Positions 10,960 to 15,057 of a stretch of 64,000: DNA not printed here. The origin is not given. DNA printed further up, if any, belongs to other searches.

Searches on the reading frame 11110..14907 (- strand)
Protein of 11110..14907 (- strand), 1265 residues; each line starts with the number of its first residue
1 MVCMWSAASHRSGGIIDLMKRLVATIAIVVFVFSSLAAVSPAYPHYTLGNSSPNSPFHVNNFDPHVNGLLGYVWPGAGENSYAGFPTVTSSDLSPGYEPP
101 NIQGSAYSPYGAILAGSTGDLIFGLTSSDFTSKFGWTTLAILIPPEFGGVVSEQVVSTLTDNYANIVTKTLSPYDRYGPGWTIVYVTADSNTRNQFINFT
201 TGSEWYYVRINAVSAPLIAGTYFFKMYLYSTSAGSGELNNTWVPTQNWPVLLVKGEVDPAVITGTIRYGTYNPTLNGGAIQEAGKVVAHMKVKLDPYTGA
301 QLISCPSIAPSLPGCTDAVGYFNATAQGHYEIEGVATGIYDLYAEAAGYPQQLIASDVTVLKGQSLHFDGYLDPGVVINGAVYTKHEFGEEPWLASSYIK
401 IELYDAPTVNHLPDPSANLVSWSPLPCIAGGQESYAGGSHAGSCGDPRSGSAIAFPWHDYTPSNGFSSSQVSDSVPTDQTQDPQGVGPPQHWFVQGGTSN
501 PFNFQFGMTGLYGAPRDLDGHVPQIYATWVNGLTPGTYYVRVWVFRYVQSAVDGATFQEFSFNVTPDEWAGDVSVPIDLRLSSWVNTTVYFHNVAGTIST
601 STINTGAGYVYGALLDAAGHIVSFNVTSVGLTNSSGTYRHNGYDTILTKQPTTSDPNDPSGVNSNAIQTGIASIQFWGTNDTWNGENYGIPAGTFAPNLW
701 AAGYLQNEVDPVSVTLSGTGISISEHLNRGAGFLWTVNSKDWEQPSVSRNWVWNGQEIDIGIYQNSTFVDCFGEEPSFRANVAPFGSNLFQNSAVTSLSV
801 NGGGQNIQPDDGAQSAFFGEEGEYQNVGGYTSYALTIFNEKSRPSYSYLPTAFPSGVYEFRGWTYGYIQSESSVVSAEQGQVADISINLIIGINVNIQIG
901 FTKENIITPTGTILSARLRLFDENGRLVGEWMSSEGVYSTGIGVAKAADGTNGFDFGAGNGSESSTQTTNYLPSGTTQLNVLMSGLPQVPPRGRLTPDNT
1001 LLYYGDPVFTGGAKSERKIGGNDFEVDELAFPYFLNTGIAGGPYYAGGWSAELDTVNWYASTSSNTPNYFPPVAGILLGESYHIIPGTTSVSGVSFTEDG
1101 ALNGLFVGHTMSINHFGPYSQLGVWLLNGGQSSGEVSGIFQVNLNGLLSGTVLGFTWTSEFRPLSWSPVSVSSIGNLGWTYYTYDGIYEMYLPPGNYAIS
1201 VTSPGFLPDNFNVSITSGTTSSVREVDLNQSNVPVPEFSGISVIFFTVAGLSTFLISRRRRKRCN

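Call 30: search_protein_families(library=pfam, proteins=[window:11110-14907:-], max_evalue=0.00001)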
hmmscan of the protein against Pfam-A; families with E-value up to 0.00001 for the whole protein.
window:11110-14907:- (1265 aa): 1 family
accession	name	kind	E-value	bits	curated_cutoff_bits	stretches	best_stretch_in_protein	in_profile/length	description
PF13620.12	CarboxypepD_reg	-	1.1e-10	42.2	32.3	0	1185-1226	37-79/82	Carboxypeptidase regulatory-like domain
